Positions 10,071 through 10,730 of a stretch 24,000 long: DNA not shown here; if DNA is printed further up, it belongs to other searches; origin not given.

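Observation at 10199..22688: Family-level: three diverged four-helix-bundle gene cassettes, each clamped by inverted arrays of tandem heptamers and wedged into housekeeping operons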

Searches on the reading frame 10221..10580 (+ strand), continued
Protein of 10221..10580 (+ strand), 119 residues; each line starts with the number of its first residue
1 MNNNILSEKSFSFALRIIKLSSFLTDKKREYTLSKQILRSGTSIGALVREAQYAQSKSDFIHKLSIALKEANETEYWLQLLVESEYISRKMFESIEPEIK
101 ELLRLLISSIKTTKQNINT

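Call 79: find_homologous_proteins(query=A1, max_evalue=0.001)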
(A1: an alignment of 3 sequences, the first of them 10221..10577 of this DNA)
Query A1 (3 sequences) (119 aa, profile of the alignment): 8000 proteins with E <= 0.001 among 8000 candidates; the best 120 are listed.
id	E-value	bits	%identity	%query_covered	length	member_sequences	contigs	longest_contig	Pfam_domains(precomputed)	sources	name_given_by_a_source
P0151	2.2e-60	220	98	100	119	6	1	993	PF05635.18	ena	-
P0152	6.2e-60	218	68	98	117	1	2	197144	PF05635.18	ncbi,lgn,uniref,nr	ncbi:four helix bundle protein [Sulfurovum riftiae]|uniref:Four helix bundle protein n=1 Tax=Sulfuro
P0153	1.0e-59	218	68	98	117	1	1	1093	PF05635.18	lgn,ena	-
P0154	2.5e-59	216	68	98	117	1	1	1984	PF05635.18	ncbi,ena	-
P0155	5.7e-58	212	57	97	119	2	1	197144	PF05635.18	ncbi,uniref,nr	ncbi:four helix bundle protein [Sulfurovum riftiae]|uniref:Four helix bundle protein n=1 Tax=Sulfuro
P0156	7.9e-57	208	75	96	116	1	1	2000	PF05635.18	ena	-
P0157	8.8e-57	208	70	98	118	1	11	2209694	PF05635.18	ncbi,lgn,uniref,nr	ncbi:four helix bundle protein [Sulfurovum sp. ST-21]|uniref:Four helix bundle protein n=1 Tax=Sulfu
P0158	9.0e-57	208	70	98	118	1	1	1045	PF05635.18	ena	-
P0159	9.0e-57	208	72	97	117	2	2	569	PF05635.18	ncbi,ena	-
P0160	1.4e-56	207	70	98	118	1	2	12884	PF05635.18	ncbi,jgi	-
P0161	1.6e-56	207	73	97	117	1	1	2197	PF05635.18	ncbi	-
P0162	1.9e-56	207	69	98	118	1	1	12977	PF05635.18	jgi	-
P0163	2.3e-56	207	70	97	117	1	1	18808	PF05635.18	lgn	-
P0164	2.5e-56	207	70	99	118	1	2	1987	PF05635.18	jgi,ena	-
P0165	4.7e-56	206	68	98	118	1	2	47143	PF05635.18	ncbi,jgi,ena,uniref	ncbi:ATPase involved in DNA repair [hydrothermal vent metagenome]|uniref:ATPase involved in DNA repa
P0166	5.7e-56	205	73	97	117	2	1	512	PF05635.18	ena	-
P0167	7.1e-56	205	72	97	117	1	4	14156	PF05635.18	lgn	-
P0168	8.0e-56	205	69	98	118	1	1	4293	PF05635.18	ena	-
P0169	1.0e-55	205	69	98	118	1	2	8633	PF05635.18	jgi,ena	-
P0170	1.1e-55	205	75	96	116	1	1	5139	PF05635.18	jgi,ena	-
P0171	1.2e-55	204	74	96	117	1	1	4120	PF05635.18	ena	-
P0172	1.2e-55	204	74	97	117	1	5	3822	PF05635.18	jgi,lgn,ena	-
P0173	1.3e-55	204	70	97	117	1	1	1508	PF05635.18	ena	-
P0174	1.3e-55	204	75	96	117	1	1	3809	PF05635.18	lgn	-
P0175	1.7e-55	204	73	96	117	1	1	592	PF05635.18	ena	-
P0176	1.7e-55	204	73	97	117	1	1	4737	PF05635.18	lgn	-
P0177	1.8e-55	204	75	96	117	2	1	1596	PF05635.18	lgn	-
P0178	1.9e-55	204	73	97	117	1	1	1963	PF05635.18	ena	-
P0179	1.9e-55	204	75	97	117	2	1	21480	PF05635.18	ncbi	ncbi:MAG: four helix bundle protein [Sulfurimonas sp.]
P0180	1.9e-55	204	69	98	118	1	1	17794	PF05635.18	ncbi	-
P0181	2.0e-55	204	68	98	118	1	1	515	PF05635.18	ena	-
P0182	2.0e-55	204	75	96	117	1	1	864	PF05635.18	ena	-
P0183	2.1e-55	204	72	97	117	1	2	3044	PF05635.18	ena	-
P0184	2.2e-55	204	69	97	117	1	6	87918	PF05635.18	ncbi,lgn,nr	ncbi:MAG: four helix bundle protein [Sulfurovum sp.]|nr:four helix bundle protein [Sulfurovum sp.]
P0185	2.3e-55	204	69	99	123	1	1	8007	PF05635.18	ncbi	-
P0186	2.5e-55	203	59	96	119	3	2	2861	PF05635.18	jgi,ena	-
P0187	2.6e-55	203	71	98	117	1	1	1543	PF05635.18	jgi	jgi:four helix bundle protein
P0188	2.6e-55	203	69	97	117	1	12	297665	PF05635.18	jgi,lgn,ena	jgi:four helix bundle protein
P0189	2.7e-55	203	75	93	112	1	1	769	PF05635.18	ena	-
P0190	2.8e-55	203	72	97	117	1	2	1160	PF05635.18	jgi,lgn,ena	-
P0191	3.3e-55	203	69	97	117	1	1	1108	PF05635.18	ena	-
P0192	3.5e-55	203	70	97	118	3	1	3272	PF05635.18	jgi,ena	-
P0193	3.6e-55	203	70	98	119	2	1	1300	PF05635.18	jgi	jgi:four helix bundle protein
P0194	3.8e-55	203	77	95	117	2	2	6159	PF05635.18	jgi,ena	-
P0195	4.1e-55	203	75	96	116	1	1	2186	PF05635.18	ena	-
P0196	4.1e-55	203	76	96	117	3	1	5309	PF05635.18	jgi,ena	-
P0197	4.2e-55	203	73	96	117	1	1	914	PF05635.18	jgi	-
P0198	4.2e-55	203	75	96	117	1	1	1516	PF05635.18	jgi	-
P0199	4.6e-55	203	75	95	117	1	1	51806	PF05635.18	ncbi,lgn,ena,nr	ncbi:MAG: four helix bundle protein [Sulfurovum sp.]|nr:four helix bundle protein [Sulfurovum sp.]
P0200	4.6e-55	203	75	96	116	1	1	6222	PF05635.18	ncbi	-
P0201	5.3e-55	202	69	99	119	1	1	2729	PF05635.18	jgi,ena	-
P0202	5.4e-55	202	74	95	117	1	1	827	PF05635.18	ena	-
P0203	5.5e-55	202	74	96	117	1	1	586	PF05635.18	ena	-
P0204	6.3e-55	202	68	98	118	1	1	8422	PF05635.18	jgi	-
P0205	6.9e-55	202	58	95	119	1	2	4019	PF05635.18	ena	-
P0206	7.2e-55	202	75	96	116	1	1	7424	PF05635.18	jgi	-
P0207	7.2e-55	202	71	99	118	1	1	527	PF05635.18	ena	-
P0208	7.9e-55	202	59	95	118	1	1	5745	PF05635.18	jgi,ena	-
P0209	8.1e-55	202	75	96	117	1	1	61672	PF05635.18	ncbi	-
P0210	8.3e-55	202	74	97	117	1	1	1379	PF05635.18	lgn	-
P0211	8.3e-55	202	68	99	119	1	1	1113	PF05635.18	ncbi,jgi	-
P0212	9.5e-55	202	72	97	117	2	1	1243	PF05635.18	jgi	jgi:four helix bundle protein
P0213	9.7e-55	202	72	97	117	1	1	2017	PF05635.18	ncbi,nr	ncbi:MAG: four helix bundle protein [Campylobacterales bacterium]|nr:four helix bundle protein [Camp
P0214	1.0e-54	201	72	96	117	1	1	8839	PF05635.18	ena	-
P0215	1.1e-54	201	75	96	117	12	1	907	PF05635.18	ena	-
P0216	1.1e-54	201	75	96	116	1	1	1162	PF05635.18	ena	-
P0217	1.2e-54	201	75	96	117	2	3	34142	PF05635.18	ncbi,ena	-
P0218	1.3e-54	201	57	96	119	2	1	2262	PF05635.18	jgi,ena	-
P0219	1.5e-54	201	74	96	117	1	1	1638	PF05635.18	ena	-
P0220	1.8e-54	201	75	96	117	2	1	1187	PF05635.18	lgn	-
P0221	1.8e-54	201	71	100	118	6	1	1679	PF05635.18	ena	-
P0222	1.8e-54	201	72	96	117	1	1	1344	PF05635.18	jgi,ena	jgi:four helix bundle protein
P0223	2.6e-54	200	74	97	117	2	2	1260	PF05635.18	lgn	-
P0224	2.6e-54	200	74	96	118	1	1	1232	PF05635.18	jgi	-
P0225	2.7e-54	200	74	96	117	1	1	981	PF05635.18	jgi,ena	-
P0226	2.8e-54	200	74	96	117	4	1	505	PF05635.18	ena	-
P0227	3.0e-54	200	74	97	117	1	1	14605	PF05635.18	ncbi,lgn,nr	ncbi:MAG: hypothetical protein QG564_1341 [Campylobacterota bacterium]|nr:hypothetical protein [Camp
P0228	3.1e-54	200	72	96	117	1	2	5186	PF05635.18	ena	-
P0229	3.4e-54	200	58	95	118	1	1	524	PF05635.18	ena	-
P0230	3.5e-54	200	59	97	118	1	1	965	PF05635.18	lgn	-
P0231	3.6e-54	200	74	96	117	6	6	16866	PF05635.18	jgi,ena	-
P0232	3.9e-54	200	57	95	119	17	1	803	PF05635.18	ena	-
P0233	3.9e-54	200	73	96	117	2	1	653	PF05635.18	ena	-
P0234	4.1e-54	200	58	97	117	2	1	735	PF05635.18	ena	-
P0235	4.2e-54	199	58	95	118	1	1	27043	PF05635.18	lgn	-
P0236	4.3e-54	199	73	97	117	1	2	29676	PF05635.18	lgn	-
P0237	4.4e-54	199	73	97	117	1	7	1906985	PF05635.18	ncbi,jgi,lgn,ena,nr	ncbi:MAG TPA: four helix bundle protein [Sulfurovum sp. UBA12169]|nr:MAG TPA: four helix bundle prot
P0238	4.5e-54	199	57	97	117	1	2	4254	PF05635.18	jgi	-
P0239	4.9e-54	199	72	96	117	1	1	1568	PF05635.18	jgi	-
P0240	4.9e-54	199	70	96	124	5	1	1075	PF05635.18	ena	-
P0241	4.9e-54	199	57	95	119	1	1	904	PF05635.18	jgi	jgi:four helix bundle protein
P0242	5.3e-54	199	57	97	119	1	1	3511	PF05635.18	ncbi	-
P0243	5.7e-54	199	75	96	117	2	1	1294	PF05635.18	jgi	-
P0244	6.2e-54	199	59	95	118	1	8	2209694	PF05635.18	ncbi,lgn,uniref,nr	ncbi:four helix bundle protein [Sulfurovum sp. ST-21]|uniref:Four helix bundle protein n=1 Tax=Sulfu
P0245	6.5e-54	199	72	96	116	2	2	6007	PF05635.18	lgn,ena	-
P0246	7.3e-54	199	69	97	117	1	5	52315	PF05635.18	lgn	-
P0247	7.9e-54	199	74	96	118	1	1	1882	PF05635.18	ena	-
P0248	8.5e-54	198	68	97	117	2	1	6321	PF05635.18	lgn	-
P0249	9.1e-54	198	73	97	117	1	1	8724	PF05635.18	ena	-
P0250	1.0e-53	198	68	97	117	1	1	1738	PF05635.18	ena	-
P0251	1.1e-53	198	68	98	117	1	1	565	PF05635.18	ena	-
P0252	1.2e-53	198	69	98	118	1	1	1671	PF05635.18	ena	-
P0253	1.3e-53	198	73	94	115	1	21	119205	PF05635.18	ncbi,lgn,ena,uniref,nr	ncbi:conserved hypothetical protein [Sulfurovum sp. enrichment culture clone C5]|uniref:Four helix b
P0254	1.4e-53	198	78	99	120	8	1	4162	PF05635.18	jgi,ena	-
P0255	1.7e-53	197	77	99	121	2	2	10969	PF05635.18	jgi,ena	-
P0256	1.8e-53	197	69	97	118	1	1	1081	PF05635.18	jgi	jgi:four helix bundle protein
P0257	2.3e-53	197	75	95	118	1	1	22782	PF05635.18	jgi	-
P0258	2.6e-53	197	73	94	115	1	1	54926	PF05635.18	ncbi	-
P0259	3.5e-53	196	59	95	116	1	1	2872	PF05635.18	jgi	-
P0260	3.5e-53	196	58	95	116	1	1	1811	PF05635.18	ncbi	-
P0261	3.6e-53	196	59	95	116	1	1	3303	PF05635.18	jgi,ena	-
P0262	3.8e-53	196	74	94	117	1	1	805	PF05635.18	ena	-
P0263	3.8e-53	196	67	98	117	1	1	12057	PF05635.18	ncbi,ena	-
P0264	3.9e-53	196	72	94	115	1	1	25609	PF05635.18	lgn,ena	-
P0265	4.5e-53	196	67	98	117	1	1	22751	PF05635.18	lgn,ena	-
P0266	5.2e-53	196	58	95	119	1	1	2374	PF05635.18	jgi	-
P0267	5.2e-53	196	55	96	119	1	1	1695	PF05635.18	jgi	-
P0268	5.2e-53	196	73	94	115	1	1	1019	PF05635.18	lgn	-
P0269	5.2e-53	196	69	97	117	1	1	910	PF05635.18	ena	-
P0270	6.1e-53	196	68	98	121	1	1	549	PF05635.18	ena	-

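Call 80: search_dna_similar(query=window:10221-10577:+, collection=plasmids, mode=protein, max_evalue=0.001, max_rows=40, rows=spread)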
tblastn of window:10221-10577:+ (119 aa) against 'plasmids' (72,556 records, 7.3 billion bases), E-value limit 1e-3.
Records with a match: 35; places in all: 43; records where one place covers at least 80% of the query: 34.
Best place of each record, by identity: <60% 35.
By first word of the organism name: Nostoc 17; Planktothrix 3; Candidatus 2; Pseudanabaena 2; Bernardetia 1; Treponema 1; Dolichospermum 1; Monoglobus 1; Euhalothece 1; Anabaena 1; and 5 more.
By predicted mobility (MOB-suite, as given by PLSDB): non-mobilizable 20; conjugative 9; mobilizable 6.
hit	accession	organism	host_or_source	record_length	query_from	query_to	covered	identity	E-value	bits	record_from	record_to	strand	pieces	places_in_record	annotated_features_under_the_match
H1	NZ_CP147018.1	Bernardetia sp. Wsw4-3y2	Red alga,Red algae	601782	1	117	98%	57.3%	6e-36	135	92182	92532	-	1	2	four helix bundle protein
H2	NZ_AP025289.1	Treponema saccharophilum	-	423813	4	118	97%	56.5%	5e-36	136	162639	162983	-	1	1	four helix bundle protein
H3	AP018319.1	Nostoc sp. HK-01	-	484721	1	119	100%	52.1%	3e-30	119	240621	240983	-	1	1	hypothetical protein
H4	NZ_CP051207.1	Dolichospermum flos-aquae CCAP 1403/13F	cell culture,freshwater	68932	2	114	95%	53.9%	1e-29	117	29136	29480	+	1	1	four helix bundle protein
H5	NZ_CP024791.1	Nostoc flagelliforme CCNUN1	cell culture,desert soil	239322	8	114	90%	56.0%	1e-26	109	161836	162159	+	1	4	four helix bundle protein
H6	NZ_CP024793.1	Nostoc flagelliforme CCNUN1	cell culture,desert soil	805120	8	114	90%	56.0%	1e-26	109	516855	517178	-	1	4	four helix bundle protein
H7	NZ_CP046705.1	Nostoc sp. ATCC 53789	-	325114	6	118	95%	52.6%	2e-30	120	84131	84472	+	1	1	four helix bundle protein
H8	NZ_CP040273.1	Nostoc sp. C052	Blasia pusilla,pure culture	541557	8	114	90%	55.0%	3e-26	108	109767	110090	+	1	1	four helix bundle protein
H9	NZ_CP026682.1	Nostoc sp. 'Peltigera membranacea cyanobiont' N6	Lichen thallus,Peltigera membranacea ...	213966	1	118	99%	49.2%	1e-28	115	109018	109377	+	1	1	four helix bundle protein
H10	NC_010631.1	Nostoc punctiforme PCC 73102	-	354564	1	118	99%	48.3%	8e-30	118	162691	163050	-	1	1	four helix bundle protein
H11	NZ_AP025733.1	Nostoc cf. commune SO-36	-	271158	1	118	99%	48.3%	5e-29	116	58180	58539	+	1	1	four helix bundle protein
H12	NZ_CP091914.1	Nostoc sp. UHCC 0870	cell culture,Brackish water, ...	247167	1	118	99%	48.3%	2e-27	111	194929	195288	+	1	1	four helix bundle protein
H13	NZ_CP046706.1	Nostoc sp. ATCC 53789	-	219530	1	117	98%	48.7%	1e-27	112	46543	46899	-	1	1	four helix bundle protein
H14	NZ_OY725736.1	Monoglobus pectinilyticus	-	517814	1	114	96%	50.0%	3e-28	114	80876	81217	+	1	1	none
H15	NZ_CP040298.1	Nostoc sp. TCL26-01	Leiosporoceros dussii,pure culture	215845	6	118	95%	50.4%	1e-18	116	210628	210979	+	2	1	none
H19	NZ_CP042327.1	Euhalothece natronophila Z-M001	cell culture,soda lake Magadi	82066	3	118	97%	44.8%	1e-23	101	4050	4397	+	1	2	four helix bundle protein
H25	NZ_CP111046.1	Chondrinema litorale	Seaweed,red alga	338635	3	118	97%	39.8%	5e-19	88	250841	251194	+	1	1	four helix bundle protein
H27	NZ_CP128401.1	Candidatus Chlorohelix allophototropha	Single colony of Candidatus Chlorohelix ...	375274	6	114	92%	41.3%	6e-17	82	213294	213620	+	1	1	four helix bundle protein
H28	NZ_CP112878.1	Pseudanabaena galeata CCNP1313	-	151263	6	118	95%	38.9%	2e-17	84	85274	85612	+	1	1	four helix bundle protein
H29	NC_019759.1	Gloeocapsa sp. PCC 7428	-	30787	1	114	96%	38.6%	8e-19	87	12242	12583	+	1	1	four helix bundle protein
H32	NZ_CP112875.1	Pseudanabaena galeata CCNP1313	-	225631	8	106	83%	33.3%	5e-6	51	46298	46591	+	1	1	four helix bundle protein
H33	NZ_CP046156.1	Leptolyngbya sp. BL0902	cell culture,open pond on an algae farm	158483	8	115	91%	27.5%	9e-5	47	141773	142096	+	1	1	four helix bundle protein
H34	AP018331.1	Nostoc commune HK-02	-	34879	5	88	71%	35.3%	2e-4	46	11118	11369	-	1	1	S23 ribosomal protein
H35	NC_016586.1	Azospirillum lipoferum 4B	-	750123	5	108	87%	27.4%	2e-4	46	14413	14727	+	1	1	none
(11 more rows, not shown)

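Call 81: get_annotated_region(hit=H10, flank=1200)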
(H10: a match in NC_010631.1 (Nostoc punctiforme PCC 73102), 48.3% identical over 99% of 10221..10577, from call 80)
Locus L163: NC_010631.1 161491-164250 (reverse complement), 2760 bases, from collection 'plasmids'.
description: Nostoc punctiforme PCC 73102 plasmid pNPUN01, complete sequence
organism: Nostoc punctiforme PCC 73102 (NCBI taxid 63737)
taxonomy: Bacteria; Cyanobacteriota; Cyanophyceae; Nostocales; Nostocaceae; Nostoc; Nostoc punctiforme; Nostoc punctiforme PCC 73102
host: -; source: -; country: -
typing (MOB-suite, as given by PLSDB): conjugative; replicon rep_cluster_317; relaxase MOBF; mating-pair formation MPF_T
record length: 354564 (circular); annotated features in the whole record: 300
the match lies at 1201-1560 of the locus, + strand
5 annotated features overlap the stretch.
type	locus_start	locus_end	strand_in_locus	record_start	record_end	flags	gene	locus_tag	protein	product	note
CDS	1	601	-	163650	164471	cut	-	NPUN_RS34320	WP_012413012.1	heteromeric transposase endonuclease subunit TnsA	-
CDS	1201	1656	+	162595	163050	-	-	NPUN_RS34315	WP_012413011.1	four helix bundle protein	-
CDS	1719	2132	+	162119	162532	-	-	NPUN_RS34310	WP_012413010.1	element excision factor XisH family protein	-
CDS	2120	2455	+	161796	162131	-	-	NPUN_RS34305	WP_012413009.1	XisI protein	-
CDS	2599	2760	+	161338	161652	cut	-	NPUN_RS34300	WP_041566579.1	hypothetical protein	-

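Call 82: get_annotated_region(hit=H19, flank=1200)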
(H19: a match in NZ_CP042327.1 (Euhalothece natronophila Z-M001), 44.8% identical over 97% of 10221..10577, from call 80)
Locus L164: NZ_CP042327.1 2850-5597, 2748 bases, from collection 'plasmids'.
description: Euhalothece natronophila Z-M001 plasmid pEu1, complete sequence
organism: Euhalothece natronophila Z-M001 (NCBI taxid 522448)
taxonomy: Bacteria; Cyanobacteriota; Cyanophyceae; Chroococcales; Halothecacae; Euhalothece; Euhalothece natronophila; Euhalothece natronophila Z-M001
host: -; source: cell culture,soda lake Magadi; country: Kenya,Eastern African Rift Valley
typing (MOB-suite, as given by PLSDB): non-mobilizable
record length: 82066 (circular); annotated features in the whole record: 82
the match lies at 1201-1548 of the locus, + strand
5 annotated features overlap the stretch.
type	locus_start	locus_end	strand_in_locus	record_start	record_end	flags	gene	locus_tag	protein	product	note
CDS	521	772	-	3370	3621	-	-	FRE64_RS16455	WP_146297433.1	UPF0175 family protein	-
CDS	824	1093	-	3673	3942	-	-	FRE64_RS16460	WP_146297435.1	hypothetical protein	-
CDS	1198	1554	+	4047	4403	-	-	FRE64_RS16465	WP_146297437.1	four helix bundle protein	-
CDS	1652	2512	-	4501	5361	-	-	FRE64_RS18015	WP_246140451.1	hypothetical protein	-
CDS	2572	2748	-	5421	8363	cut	-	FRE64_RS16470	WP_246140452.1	N-6 DNA methylase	GO:0006306 - DNA methylation [Evidence IEA]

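Call 83: get_annotated_region(hit=H25, flank=1200)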
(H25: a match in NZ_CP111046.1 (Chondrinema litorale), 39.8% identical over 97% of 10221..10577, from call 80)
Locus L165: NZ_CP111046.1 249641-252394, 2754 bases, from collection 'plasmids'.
description: Chondrinema litorale strain WSW3-B12 plasmid unnamed4
organism: Chondrinema litorale (NCBI taxid 2994555)
taxonomy: Bacteria; Bacteroidota; Cytophagia; Cytophagales; Flammeovirgaceae; Chondrinema; Chondrinema litorale
host: -; source: Seaweed,red alga; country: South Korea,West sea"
typing (MOB-suite, as given by PLSDB): non-mobilizable
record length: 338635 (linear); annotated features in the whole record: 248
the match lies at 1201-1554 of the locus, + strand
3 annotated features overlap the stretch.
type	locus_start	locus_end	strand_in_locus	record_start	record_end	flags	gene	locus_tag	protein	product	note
CDS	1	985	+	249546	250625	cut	-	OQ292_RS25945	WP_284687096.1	efflux RND transporter periplasmic adaptor subunit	GO:0006810 - transport [Evidence IEA]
CDS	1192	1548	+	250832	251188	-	-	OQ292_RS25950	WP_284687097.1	four helix bundle protein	-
CDS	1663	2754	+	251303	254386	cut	-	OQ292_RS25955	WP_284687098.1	efflux RND transporter permease subunit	GO:0055085 - transmembrane transport [Evidence IEA]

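Call 84: get_annotated_region(hit=H27, flank=1200)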
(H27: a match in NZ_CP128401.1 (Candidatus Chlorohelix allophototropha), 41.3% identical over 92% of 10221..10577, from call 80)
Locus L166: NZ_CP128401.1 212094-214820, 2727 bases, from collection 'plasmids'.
description: Candidatus Chlorohelix allophototropha isolate L227-S17 plasmid unnamed1, complete sequence
organism: Candidatus Chlorohelix allophototropha (NCBI taxid 3003348)
taxonomy: Bacteria; Chloroflexota; Chloroflexia; Candidatus Chloroheliales; Candidatus Chloroheliaceae; Candidatus Chlorohelix; Candidatus Chlorohelix allophototropha
host: -; source: Single colony of Candidatus Chlorohelix allophototropha from a non-axenic enrichment (subculture 19.9); ...; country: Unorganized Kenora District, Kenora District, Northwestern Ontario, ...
typing (MOB-suite, as given by PLSDB): non-mobilizable
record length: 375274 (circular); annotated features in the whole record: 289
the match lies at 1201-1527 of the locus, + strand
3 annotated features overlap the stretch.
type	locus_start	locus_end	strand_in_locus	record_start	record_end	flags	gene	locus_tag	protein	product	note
CDS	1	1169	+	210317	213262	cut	-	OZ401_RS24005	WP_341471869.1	helicase-related protein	-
CDS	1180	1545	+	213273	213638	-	-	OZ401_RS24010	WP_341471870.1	four helix bundle protein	-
CDS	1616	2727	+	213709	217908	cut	-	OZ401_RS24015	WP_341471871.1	N-6 DNA methylase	GO:0006306 - DNA methylation [Evidence IEA]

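Call 85: get_annotated_region(hit=H28, flank=1200)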
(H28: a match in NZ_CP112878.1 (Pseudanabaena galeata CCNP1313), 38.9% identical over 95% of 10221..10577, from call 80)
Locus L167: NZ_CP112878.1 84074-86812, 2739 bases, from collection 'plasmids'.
description: Pseudanabaena galeata CCNP1313 plasmid pPg_04, complete sequence
organism: Pseudanabaena galeata CCNP1313 (NCBI taxid 2602720)
taxonomy: Bacteria; Cyanobacteriota; Cyanophyceae; Pseudanabaenales; Pseudanabaenaceae; Pseudanabaena; Pseudanabaena galeata; Pseudanabaena galeata CCNP1313
host: -; source: -; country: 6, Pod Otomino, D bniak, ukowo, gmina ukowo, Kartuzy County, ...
typing (MOB-suite, as given by PLSDB): mobilizable; relaxase MOBP
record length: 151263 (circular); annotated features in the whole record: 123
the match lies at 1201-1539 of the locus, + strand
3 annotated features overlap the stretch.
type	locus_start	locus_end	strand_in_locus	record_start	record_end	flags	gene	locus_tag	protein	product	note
CDS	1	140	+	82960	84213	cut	csx2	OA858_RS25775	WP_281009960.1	TIGR02221 family CRISPR-associated protein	GO:0043571 - maintenance of CRISPR repeat elements [Evidence IEA]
CDS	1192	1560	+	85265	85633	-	-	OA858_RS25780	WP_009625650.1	four helix bundle protein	-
CDS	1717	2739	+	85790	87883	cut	cas1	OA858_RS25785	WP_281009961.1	CRISPR-associated endonuclease Cas1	GO:0043571 - maintenance of CRISPR repeat elements [Evidence IEA]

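Call 86: get_annotated_region(hit=H29, flank=1200)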
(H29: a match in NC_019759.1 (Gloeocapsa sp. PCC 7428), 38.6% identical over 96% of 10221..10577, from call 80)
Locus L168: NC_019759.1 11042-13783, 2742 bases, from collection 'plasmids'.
description: Gloeocapsa sp. PCC 7428 plasmid pGLO7428.03, complete sequence
organism: Gloeocapsa sp. PCC 7428 (NCBI taxid 1173026)
taxonomy: Bacteria; Cyanobacteriota; Cyanophyceae; Chroococcales; Chroococcaceae; Gloeocapsa; Gloeocapsa sp. PCC 7428
host: -; source: -; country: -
typing (MOB-suite, as given by PLSDB): mobilizable; replicon rep_cluster_1726; relaxase MOBV
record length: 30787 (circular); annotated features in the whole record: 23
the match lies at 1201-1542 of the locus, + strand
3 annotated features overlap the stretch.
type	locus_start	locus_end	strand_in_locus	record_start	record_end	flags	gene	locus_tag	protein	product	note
CDS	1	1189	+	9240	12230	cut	-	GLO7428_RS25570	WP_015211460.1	DUF1156 domain-containing protein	-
CDS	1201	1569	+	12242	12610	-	-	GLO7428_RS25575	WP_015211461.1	four helix bundle protein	-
CDS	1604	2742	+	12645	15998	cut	-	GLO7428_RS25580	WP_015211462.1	Swt1 family HEPN domain-containing protein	-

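Call 87: get_annotated_region(hit=H32, flank=1200)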
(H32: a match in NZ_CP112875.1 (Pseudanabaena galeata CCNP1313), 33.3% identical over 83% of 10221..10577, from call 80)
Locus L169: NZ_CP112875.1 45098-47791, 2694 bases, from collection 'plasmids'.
description: Pseudanabaena galeata CCNP1313 plasmid pPg_01, complete sequence
organism: Pseudanabaena galeata CCNP1313 (NCBI taxid 2602720)
taxonomy: Bacteria; Cyanobacteriota; Cyanophyceae; Pseudanabaenales; Pseudanabaenaceae; Pseudanabaena; Pseudanabaena galeata; Pseudanabaena galeata CCNP1313
host: -; source: -; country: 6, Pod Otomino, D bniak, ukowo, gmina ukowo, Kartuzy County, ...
typing (MOB-suite, as given by PLSDB): non-mobilizable
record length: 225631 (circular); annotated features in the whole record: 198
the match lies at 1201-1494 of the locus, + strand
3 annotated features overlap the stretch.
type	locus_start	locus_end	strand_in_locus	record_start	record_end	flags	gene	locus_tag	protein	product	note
CDS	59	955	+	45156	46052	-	cas6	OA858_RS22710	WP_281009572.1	CRISPR-associated endoribonuclease Cas6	GO:0043571 - maintenance of CRISPR repeat elements [Evidence IEA]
CDS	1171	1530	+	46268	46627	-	-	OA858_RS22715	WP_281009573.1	four helix bundle protein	-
CDS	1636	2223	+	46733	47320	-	cas4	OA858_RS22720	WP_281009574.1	CRISPR-associated protein Cas4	GO:0043571 - maintenance of CRISPR repeat elements [Evidence IEA]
